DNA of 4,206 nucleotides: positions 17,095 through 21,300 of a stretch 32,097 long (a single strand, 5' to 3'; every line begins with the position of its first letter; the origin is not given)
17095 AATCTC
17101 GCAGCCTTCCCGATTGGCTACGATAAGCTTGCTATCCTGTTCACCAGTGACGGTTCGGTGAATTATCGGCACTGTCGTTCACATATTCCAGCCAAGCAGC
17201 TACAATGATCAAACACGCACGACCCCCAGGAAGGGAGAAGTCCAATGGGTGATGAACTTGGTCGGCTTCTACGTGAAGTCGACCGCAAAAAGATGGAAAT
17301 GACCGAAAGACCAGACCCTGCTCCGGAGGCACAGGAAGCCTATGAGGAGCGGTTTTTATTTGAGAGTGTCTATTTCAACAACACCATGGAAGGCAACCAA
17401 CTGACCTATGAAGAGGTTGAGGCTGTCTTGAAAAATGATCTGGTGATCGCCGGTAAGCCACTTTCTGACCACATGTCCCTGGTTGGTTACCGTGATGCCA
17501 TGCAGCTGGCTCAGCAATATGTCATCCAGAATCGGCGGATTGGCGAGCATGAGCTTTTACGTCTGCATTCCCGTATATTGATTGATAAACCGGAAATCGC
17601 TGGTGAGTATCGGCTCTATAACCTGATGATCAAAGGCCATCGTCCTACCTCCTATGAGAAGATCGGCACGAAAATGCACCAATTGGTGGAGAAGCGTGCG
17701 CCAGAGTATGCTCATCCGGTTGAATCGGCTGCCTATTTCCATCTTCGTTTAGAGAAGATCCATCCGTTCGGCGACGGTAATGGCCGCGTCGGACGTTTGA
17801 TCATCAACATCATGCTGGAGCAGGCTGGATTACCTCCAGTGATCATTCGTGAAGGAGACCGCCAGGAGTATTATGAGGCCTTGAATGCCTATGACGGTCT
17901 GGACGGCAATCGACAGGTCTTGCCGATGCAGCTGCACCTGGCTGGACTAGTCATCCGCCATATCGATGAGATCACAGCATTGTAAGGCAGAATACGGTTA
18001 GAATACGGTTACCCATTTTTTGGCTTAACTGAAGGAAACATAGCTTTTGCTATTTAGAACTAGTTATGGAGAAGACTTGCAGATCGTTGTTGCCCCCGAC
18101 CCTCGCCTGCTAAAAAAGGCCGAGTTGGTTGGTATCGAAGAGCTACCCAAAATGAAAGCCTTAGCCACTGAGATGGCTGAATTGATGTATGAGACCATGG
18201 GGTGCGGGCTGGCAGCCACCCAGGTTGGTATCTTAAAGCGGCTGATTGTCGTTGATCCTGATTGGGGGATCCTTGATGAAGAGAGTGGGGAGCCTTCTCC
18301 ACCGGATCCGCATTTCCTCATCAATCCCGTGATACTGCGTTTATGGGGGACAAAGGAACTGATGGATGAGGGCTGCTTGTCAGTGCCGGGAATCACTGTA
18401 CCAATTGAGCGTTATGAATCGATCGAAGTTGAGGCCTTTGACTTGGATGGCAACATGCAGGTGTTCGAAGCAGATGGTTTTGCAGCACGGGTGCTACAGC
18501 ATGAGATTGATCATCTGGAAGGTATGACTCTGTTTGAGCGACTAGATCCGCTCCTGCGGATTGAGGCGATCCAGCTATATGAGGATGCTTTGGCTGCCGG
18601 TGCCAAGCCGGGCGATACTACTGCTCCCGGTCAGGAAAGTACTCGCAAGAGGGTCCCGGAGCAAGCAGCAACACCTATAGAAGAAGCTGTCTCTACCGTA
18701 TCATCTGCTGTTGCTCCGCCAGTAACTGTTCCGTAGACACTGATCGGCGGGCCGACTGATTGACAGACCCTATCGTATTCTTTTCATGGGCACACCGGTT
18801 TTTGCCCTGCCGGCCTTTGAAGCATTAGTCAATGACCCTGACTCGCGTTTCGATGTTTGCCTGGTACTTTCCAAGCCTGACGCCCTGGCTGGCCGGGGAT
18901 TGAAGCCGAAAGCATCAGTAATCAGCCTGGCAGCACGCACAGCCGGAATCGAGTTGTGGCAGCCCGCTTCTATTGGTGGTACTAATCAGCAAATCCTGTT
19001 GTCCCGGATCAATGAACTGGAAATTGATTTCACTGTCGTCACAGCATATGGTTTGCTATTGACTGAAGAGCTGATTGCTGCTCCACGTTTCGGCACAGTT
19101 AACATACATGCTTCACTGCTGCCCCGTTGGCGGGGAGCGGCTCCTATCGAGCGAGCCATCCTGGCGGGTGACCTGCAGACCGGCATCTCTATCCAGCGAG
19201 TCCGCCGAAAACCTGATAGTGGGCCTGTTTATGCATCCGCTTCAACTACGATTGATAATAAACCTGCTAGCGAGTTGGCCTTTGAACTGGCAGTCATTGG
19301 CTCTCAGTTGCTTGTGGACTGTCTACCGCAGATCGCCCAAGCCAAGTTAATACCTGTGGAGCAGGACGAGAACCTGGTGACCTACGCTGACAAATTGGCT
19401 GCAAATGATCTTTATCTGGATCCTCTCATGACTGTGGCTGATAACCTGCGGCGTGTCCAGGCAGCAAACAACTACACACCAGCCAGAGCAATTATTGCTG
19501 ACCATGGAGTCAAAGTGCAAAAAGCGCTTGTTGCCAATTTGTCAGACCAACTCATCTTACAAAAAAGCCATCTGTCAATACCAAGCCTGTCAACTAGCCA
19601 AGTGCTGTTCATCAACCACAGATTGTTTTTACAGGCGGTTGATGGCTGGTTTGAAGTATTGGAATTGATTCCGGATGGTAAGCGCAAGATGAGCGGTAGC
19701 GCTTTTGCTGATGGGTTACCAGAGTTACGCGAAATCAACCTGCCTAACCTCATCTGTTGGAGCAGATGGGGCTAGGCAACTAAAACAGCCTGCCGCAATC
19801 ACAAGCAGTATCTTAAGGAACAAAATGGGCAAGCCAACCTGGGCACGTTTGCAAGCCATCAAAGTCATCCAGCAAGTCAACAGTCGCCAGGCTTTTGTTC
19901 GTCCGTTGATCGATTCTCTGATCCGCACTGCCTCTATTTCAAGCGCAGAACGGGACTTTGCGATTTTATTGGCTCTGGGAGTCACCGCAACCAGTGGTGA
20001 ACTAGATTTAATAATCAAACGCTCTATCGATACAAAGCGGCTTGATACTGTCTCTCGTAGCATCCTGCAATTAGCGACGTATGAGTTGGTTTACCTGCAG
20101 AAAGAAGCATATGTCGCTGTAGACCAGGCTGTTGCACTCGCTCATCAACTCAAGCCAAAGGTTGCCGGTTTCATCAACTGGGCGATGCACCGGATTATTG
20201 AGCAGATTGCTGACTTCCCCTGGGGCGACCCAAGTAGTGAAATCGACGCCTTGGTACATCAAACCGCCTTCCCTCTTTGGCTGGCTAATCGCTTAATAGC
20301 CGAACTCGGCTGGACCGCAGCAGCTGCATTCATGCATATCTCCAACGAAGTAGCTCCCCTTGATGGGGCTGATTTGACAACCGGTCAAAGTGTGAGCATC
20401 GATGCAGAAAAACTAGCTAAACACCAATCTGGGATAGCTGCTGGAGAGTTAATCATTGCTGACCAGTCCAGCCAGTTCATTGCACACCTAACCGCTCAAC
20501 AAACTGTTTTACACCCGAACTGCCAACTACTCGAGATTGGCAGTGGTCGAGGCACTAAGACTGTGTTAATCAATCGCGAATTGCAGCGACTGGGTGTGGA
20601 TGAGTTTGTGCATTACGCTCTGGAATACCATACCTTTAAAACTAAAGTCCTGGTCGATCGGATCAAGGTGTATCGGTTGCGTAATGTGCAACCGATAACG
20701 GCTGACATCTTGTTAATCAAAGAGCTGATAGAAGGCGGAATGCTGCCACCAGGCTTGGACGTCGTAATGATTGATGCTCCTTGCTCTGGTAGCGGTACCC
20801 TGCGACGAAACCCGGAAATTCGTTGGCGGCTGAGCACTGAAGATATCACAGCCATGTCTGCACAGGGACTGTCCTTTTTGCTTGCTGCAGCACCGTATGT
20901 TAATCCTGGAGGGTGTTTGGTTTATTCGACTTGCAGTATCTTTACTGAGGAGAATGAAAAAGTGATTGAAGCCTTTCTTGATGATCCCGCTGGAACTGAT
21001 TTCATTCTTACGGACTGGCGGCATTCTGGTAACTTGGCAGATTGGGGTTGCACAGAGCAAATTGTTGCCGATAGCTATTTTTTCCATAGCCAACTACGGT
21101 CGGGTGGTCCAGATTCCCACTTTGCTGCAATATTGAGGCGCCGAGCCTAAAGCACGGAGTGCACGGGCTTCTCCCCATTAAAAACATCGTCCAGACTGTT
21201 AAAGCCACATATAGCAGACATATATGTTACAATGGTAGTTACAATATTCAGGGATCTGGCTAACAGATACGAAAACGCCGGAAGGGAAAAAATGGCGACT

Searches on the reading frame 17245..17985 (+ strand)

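Call 45: search_protein_families(library=pfam, proteins=[window:17245-17985:+], max_evalue=0.00001)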
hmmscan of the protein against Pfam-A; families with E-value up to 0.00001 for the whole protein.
window:17245-17985:+ (246 aa): 1 family
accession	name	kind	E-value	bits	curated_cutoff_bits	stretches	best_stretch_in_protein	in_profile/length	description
PF02661.23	Fic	-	4.2e-16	60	24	1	101-191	4-93/93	Fic/DOC family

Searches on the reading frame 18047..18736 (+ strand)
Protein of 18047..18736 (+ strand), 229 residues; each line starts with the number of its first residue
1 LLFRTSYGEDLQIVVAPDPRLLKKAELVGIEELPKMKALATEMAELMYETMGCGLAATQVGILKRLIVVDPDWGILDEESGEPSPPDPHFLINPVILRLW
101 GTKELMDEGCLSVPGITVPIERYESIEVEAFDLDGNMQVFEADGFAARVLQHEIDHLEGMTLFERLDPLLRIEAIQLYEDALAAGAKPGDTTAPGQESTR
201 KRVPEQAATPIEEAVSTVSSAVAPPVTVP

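Call 45: search_protein_families(library=pfam, proteins=[window:18047-18736:+], max_evalue=0.00001)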
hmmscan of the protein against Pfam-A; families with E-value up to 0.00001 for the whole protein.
window:18047-18736:+ (229 aa): 1 family
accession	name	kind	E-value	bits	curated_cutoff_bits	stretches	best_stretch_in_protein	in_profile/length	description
PF01327.26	Pep_deformylase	-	5.6e-45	153.2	22.8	1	12-169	3-153/156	Polypeptide deformylase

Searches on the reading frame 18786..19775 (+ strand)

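Call 46: search_protein_families(library=pfam, proteins=[window:18786-19775:+], max_evalue=0.00001)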
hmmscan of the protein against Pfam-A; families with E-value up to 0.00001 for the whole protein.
window:18786-19775:+ (329 aa): 1 family
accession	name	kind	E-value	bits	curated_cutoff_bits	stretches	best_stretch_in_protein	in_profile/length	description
PF00551.24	Formyl_trans_N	-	8.2e-28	97.8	26.1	1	19-160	25-160/181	Formyl transferase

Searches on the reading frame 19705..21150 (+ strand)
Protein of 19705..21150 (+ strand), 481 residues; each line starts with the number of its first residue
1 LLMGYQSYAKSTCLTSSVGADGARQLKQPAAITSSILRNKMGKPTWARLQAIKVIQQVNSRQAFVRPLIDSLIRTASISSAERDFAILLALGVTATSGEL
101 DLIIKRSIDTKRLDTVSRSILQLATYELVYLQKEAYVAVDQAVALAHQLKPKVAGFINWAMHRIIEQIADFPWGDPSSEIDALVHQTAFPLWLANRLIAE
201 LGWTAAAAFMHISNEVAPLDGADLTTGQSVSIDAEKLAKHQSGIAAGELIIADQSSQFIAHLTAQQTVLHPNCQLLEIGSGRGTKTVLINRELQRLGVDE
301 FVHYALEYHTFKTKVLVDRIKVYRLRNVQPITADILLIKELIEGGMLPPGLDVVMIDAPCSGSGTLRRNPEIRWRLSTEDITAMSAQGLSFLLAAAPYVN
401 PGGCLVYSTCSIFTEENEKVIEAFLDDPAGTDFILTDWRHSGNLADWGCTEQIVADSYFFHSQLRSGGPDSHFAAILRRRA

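Call 46: search_protein_families(library=pfam, proteins=[window:19705-21150:+], max_evalue=0.00001)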
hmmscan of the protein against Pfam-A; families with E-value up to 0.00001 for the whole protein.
window:19705-21150:+ (481 aa): 2 families
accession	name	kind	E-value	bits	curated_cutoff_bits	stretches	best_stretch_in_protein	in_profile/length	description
PF01189.24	Methyltr_RsmB-F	-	8e-28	97.9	27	1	272-439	9-168/199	16S rRNA methyltransferase RsmB/F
PF01029.23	NusB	-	3.7e-18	66.6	23.1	1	47-158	3-125/133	NusB family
